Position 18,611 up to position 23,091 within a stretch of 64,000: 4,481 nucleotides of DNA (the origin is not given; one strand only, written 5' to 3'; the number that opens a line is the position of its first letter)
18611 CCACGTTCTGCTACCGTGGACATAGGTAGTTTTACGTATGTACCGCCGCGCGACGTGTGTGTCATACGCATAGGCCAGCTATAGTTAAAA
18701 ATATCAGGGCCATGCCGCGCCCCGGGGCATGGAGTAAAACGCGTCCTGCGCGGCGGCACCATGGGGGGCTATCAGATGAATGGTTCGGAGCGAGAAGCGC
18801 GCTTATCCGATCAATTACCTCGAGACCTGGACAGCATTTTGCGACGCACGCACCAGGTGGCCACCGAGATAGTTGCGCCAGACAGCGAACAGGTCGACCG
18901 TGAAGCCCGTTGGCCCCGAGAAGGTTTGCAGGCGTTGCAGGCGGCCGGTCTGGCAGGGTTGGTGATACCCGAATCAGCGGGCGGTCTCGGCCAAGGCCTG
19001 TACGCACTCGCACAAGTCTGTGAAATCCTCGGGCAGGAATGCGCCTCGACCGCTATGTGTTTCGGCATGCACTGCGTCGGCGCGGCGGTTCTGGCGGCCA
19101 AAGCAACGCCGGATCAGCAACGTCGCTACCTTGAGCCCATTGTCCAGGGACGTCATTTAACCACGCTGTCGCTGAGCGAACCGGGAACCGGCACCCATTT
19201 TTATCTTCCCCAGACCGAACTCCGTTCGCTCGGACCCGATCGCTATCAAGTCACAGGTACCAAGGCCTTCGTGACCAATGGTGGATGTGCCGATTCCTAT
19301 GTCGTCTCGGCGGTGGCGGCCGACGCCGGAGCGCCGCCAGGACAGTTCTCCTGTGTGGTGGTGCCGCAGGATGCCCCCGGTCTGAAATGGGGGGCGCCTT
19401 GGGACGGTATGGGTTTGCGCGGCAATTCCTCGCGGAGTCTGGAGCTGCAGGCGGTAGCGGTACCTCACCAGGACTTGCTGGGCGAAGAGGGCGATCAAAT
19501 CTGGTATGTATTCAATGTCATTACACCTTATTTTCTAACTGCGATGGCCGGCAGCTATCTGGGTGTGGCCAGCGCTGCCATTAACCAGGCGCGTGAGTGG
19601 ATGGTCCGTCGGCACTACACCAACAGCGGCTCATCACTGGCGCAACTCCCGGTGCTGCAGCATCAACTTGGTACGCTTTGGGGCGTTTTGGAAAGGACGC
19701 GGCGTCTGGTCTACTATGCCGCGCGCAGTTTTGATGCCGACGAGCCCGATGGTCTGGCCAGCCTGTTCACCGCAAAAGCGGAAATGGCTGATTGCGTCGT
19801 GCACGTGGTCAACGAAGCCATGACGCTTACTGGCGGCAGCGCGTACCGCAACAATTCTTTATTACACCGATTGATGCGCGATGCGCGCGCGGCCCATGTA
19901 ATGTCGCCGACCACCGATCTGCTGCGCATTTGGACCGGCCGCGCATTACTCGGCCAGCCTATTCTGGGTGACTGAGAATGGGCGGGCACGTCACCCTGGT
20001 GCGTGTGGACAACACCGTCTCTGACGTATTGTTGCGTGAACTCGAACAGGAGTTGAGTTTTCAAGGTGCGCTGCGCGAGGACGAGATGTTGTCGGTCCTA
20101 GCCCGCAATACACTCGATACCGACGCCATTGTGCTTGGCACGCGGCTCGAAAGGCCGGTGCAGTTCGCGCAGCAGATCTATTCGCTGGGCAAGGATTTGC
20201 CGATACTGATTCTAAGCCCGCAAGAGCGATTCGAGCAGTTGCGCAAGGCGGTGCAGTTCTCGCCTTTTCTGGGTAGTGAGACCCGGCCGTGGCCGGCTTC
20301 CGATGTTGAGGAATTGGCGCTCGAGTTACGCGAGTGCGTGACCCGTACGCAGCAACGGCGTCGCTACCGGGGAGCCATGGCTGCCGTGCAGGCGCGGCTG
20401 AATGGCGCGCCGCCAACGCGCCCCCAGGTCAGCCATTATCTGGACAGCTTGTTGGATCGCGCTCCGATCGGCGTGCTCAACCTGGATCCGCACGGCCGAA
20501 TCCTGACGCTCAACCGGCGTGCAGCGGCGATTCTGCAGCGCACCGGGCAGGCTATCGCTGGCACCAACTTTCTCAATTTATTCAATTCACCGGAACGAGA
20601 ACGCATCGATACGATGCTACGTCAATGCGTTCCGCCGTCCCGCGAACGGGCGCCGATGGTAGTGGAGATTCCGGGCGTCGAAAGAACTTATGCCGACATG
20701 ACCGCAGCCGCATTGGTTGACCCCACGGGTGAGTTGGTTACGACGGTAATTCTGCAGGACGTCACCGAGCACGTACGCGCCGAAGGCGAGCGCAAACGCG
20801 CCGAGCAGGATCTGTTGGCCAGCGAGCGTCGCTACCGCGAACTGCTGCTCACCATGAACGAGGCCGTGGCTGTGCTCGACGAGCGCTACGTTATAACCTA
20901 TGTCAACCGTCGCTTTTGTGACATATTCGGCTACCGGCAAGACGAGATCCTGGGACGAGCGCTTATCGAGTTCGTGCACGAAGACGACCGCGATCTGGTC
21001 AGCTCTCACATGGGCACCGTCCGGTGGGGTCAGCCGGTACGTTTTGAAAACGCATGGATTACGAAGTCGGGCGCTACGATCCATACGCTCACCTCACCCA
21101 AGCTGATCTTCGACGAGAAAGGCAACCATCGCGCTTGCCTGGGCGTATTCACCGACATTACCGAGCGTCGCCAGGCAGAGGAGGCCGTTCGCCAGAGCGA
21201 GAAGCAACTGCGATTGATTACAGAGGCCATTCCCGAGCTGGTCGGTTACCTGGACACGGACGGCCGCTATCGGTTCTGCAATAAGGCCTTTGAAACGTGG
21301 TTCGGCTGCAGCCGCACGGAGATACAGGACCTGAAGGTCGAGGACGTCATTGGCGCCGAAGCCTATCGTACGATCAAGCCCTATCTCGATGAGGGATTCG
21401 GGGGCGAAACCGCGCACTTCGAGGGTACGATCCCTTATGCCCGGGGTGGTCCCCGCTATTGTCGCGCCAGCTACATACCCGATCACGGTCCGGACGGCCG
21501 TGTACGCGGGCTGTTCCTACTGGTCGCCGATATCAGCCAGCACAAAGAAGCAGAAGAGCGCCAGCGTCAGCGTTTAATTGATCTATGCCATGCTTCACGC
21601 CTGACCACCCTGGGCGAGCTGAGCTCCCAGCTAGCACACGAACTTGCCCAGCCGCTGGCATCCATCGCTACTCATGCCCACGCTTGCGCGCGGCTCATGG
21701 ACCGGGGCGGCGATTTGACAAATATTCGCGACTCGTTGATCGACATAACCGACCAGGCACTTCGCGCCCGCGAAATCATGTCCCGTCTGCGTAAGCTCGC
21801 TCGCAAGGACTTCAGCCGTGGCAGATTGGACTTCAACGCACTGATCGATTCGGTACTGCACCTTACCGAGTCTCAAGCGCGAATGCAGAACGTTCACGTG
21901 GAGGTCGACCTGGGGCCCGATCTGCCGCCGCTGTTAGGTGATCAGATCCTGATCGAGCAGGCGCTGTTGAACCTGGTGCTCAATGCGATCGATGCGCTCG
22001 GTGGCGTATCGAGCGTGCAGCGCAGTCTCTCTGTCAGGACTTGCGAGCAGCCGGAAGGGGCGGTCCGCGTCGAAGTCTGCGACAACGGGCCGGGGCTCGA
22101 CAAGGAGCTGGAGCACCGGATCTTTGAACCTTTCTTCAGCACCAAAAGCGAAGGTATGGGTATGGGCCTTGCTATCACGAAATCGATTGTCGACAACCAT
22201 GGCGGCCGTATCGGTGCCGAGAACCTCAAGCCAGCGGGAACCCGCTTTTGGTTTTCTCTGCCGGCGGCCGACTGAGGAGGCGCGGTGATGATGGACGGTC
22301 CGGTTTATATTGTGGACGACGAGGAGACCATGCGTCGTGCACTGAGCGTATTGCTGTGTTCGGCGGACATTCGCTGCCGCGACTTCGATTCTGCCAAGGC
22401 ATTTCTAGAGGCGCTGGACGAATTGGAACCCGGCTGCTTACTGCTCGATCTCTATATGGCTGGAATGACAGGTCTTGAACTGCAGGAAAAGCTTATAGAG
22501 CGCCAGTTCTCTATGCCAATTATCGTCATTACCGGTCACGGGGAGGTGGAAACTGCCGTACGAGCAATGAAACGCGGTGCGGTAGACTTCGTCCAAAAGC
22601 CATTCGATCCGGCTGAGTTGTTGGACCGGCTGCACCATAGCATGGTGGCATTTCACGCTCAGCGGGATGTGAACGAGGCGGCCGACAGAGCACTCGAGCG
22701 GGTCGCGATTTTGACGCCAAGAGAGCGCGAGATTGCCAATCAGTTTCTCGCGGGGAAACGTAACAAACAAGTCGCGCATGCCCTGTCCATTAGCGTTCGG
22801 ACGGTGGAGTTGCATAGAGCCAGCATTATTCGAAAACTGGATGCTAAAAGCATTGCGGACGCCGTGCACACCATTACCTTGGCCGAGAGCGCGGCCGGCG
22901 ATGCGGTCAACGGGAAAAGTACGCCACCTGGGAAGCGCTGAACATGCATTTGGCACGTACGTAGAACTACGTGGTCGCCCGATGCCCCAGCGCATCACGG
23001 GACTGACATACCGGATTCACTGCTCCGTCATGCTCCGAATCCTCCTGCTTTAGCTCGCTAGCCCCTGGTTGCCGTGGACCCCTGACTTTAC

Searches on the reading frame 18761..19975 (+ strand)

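Call 6: search_protein_families(library=pfam, proteins=[window:18761-19975:+])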
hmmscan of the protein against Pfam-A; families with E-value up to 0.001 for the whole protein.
window:18761-19975:+ (404 aa): 4 families
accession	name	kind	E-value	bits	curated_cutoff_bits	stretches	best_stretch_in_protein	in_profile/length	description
PF02771.21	Acyl-CoA_dh_N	-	7.1e-19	68.7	22.9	1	26-130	7-112/113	Acyl-CoA dehydrogenase, N-terminal domain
PF02770.24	Acyl-CoA_dh_M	-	8.6e-19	68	33.3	1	136-232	2-97/97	Acyl-CoA dehydrogenase, middle domain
PF00441.29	Acyl-CoA_dh_1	-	6.6e-18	65.7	22.4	1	261-395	17-148/150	Acyl-CoA dehydrogenase, C-terminal domain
PF08028.16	Acyl-CoA_dh_2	-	4.4e-13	50.1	22.7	1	262-379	3-127/134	Acyl-CoA dehydrogenase, C-terminal domain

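Call 7: search_protein_families(library=ncbifam, proteins=[window:18761-19975:+])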
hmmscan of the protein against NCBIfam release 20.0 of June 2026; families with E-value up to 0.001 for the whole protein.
window:18761-19975:+ (404 aa): 23 families
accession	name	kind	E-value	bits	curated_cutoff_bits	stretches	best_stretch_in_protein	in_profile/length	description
NF049984.1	Rv1679_FadE16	equivalog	4.1e-76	256.6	600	1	35-401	9-370/371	Rv1679 family acyl-CoA dehydrogenase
NF042972.1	AcrlCoAredClosAcrC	equivalog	3.4e-49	167.5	640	1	28-397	14-377/378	acryloyl-CoA reductase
NF043006.1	CyhCrbnylCoADH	equivalog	7.6e-42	143.6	650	1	29-395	14-374/380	cyclohexane-1-carbonyl-CoA dehydrogenase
NF045652.1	ProlPCPDhRedW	equivalog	8.4e-39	133.4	650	1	40-396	22-373/376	L-prolyl-[peptidyl-carrier protein] dehydrogenase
NF042439.1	SulpropCoADesulf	equivalog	3.5e-38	131.3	600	1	29-399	3-373/379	3-sulfinopropanoyl-CoA desulfinase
NF045552.1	GlutCoADH_Des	equivalog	8.5e-33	114.1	470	1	21-382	7-365/387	glutaryl-CoA dehydrogenase Acd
TIGR04022.1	sulfur_SfnB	equivalog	2e-32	112.6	430.9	1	25-379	9-363/391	SfnB family sulfur acquisition oxidoreductase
NF058590.1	AcCoDHFadEBacil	equivalog_domain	3.7e-32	111.6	600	1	25-402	27-416/586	acyl-CoA dehydrogenase FadE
NF053553.1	prodigi_MBC_PigA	equivalog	1.6e-30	106.5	500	1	25-390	11-373/381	prodigiosin MBC biosynthesis dehydrogenase PigA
NF008997.0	PRK12341.1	equivalog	1.3e-28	100.1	537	1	34-397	21-377/382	acyl-CoA dehydrogenase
NF002885.1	PRK03354.1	equivalog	1.2e-27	97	540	1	44-395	31-372/378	crotonobetainyl-CoA dehydrogenase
TIGR03207.1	cyc_hxne_CoA_dh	equivalog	3.8e-20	71.9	575.35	1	21-391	3-366/372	cyclohexanecarboxyl-CoA dehydrogenase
NF043015.1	DibenthMonoxDszC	equivalog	7.4e-17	61.2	850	1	57-286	48-282/415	dibenzothiophene monooxygenase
NF045920.1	HphnlacHdxOX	equivalog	1.5e-10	40.6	650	2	213-398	171-376/384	p-hydroxyphenylacetate 3-hydroxylase oxygenase component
NF045629.1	monooxsub_HsaA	equivalog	8e-10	38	450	1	42-239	15-196/383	3-hydroxy-9,10-secoandrosta-1,3,5(10)-triene-9,17-dione monooxygenase oxygenase subunit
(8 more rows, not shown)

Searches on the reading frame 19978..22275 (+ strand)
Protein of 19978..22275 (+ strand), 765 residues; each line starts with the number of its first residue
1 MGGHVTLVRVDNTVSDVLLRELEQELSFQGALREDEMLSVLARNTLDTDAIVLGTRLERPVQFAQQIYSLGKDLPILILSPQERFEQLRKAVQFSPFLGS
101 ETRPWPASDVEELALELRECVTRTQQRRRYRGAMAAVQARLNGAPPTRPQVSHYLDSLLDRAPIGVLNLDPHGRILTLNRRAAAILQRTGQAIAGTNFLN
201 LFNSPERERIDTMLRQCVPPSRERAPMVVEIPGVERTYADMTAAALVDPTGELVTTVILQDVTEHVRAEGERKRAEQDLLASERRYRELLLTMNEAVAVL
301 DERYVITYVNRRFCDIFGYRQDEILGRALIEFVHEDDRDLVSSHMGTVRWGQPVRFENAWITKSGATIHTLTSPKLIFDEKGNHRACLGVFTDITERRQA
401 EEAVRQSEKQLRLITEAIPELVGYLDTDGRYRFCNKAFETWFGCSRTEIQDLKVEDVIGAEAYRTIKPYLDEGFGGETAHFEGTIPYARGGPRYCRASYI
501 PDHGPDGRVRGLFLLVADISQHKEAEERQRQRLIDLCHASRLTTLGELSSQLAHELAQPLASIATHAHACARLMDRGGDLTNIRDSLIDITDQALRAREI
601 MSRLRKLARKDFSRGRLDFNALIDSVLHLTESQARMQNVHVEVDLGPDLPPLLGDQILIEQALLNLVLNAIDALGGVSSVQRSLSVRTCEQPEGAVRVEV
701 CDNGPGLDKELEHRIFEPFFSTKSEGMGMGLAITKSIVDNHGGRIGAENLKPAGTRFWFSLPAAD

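Call 6: search_protein_families(library=pfam, proteins=[window:19978-22275:+])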
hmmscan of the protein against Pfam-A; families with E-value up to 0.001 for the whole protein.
window:19978-22275:+ (765 aa): 10 families
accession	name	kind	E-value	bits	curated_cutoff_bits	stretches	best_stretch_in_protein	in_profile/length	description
PF08448.16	PAS_4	-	1.7e-40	138.1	23.1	3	416-523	2-109/110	PAS fold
PF00989.32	PAS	-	1.1e-33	116.1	22.6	3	285-394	2-113/113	PAS fold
PF13426.13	PAS_9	-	1.7e-29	102.5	27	3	295-396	2-103/103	PAS domain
PF02518.31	HATPase_c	-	1.7e-23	83.6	26.4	1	654-764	1-110/111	Histidine kinase-, DNA gyrase B-, and HSP90-like ATPase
PF13188.13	PAS_8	-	1.1e-21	76.3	21.8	2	284-338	1-52/65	PAS domain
PF08447.18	PAS_3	-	1.9e-14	54.1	25.6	1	307-390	2-88/89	PAS fold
PF13596.12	PAS_10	-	2.5e-07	31.7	22.1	0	289-395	4-106/106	PAS domain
PF24820.1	Diguanyl_cycl_sensor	-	2.6e-07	31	28.1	0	167-216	10-59/109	Diguanylate cyclase-like sensor domain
PF12860.13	PAS_7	-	3.4e-07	30.8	27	0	292-402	3-115/115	PAS fold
PF00512.31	HisKA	-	2.6e-05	24.6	26.9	1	545-611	2-64/66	His Kinase A (phospho-acceptor) domain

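Call 7: search_protein_families(library=ncbifam, proteins=[window:19978-22275:+])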
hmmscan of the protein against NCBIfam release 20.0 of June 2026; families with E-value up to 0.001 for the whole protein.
window:19978-22275:+ (765 aa): 85 families (the best 25 are shown)
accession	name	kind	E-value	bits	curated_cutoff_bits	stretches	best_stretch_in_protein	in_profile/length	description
NF041777.1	sens_FixL_Rhizob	equivalog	1.6e-69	234.8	850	2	375-764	89-482/485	sensor protein FixL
NF008468.0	PRK11360.1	equivalog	7.9e-67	226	646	3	413-763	272-608/616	two-component system sensor histidine kinase AtoS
TIGR00229.1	sensory_box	domain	4.9e-50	168.9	22.9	3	281-403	2-125/126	PAS domain S-box protein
NF046044.1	PnpS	equivalog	3.6e-43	148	400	3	400-762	46-390/390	two-component system histidine kinase PnpS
NF052574.1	HisKinEspCMyxo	equivalog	5.2e-43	147.3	1200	1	390-765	269-639/785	serine histidine kinase EspC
TIGR02938.1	nifL_nitrog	equivalog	1.3e-37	129.5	242.45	2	510-754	239-485/494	nitrogen fixation negative regulator NifL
NF041831.1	NO_HK_NahK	exception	3.4e-36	124.6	1500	1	249-557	173-471/854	hybrid sensor histidine kinase/response regulator NahK/ErcS'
NF007688.0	PRK10364.1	equivalog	1.2e-35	123.1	479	1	527-763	221-451/460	two-component system sensor histidine kinase ZraS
NF040750.1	tetrathio_HK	equivalog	2.6e-34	118.7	750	1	521-750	314-541/555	tetrathionate respiration histidine kinase TtrS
NF010076.0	PRK13557.1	subfamily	1.7e-33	115.9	631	2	433-764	57-395/540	histidine kinase famiy protein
NF047874.1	MASE3_PAS_HK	subfamily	2.6e-33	115.7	560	2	245-411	227-388/655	MASE3 domain-containing sensor histidine kinase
NF010411.0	PRK13837.1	equivalog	1.4e-32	112.6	647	1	524-763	431-675/828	two-component system VirA-like sensor kinase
NF052573.1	HisKinEspAMyxo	equivalog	3.5e-31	108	1400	1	376-763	225-611/755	serine histidine kinase EspA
NF033092.0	HK_WalK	equivalog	8.1e-29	100.6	725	2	548-762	375-593/594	cell wall metabolism sensor histidine kinase WalK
NF046026.1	HisKinCckACaul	equivalog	2.2e-28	98.8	1000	1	518-764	282-533/678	cell cycle histidine kinase CckA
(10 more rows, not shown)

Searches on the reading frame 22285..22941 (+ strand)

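Call 6: search_protein_families(library=pfam, proteins=[window:22285-22941:+])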
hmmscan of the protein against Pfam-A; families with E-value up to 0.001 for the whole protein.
window:22285-22941:+ (218 aa): 3 families
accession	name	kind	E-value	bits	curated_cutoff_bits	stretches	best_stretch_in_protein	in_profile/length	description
PF00072.30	Response_reg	-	7.1e-29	100.7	30.2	1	7-116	1-110/111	Response regulator receiver domain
PF00196.25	GerE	-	4e-17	62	23.5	1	142-195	2-55/57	Bacterial regulatory proteins, luxR family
PF07638.17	Sigma70_ECF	-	0.00087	19.7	21.1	0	125-178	118-172/185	ECF sigma factor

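Call 7: search_protein_families(library=ncbifam, proteins=[window:22285-22941:+])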
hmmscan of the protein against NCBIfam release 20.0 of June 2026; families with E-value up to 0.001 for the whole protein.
window:22285-22941:+ (218 aa): 95 families (the best 25 are shown)
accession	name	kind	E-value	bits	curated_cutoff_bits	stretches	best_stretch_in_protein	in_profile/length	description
NF006900.1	PRK09390.1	equivalog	2.2e-58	197.1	255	1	1-196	1-196/203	response regulator FixJ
NF040749.1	tetrathio_RR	equivalog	9e-44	149.5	290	1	7-197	2-188/191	tetrathionate respiration response regulator TtrR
NF011896.0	PRK15369.1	equivalog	3.7e-25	88.8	242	1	7-196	6-203/211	two component system response regulator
NF007935.0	PRK10651.1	equivalog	9.4e-24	83.8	250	1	7-194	9-207/216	two-component system response regulator NarL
NF008176.1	PRK10923.1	equivalog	1.2e-23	83.5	620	1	2-129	1-128/469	nitrogen regulation protein NR(I)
NF051870.1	NAssimRespRegNtrX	equivalog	1.8e-23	83.2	600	1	7-136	4-135/452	nitrogen assimilation response regulator NtrX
TIGR01818.1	ntrC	equivalog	3.2e-23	82.2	558.6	1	7-133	1-127/463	nitrogen regulation protein NR(I)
NF047793.1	ResRegPgtA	equivalog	2.3e-22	79.4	650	1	7-121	8-122/414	two-component system response regulator PgtA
NF008469.0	PRK11361.1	equivalog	2.1e-20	72.9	714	1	7-113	7-113/461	acetoacetate metabolism transcriptional regulator AtoC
NF052445.1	RespRegMctR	equivalog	1.8e-19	70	300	1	35-195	34-197/205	two-component system response regulator MctR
NF047785.1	respo_reg_MadR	equivalog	4.9e-19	68.5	300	1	8-196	4-202/209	MadR family response regulator transcription factor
NF040689.1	MtrAB_MtrA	equivalog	1.2e-17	64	300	1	7-123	1-116/219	MtrAB system response regulator MtrA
NF007708.0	PRK10403.1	equivalog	1.3e-17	63.9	343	1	7-193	9-204/215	nitrate/nitrite response regulator protein NarP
TIGR02154.1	PhoB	equivalog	2.4e-17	63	296.2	1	7-121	5-121/226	phosphate regulon transcriptional regulator PhoB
NF045505.1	RR_RssB_Pseudo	equivalog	4.1e-17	62.3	700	1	7-120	8-118/394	two-component system response regulator RssB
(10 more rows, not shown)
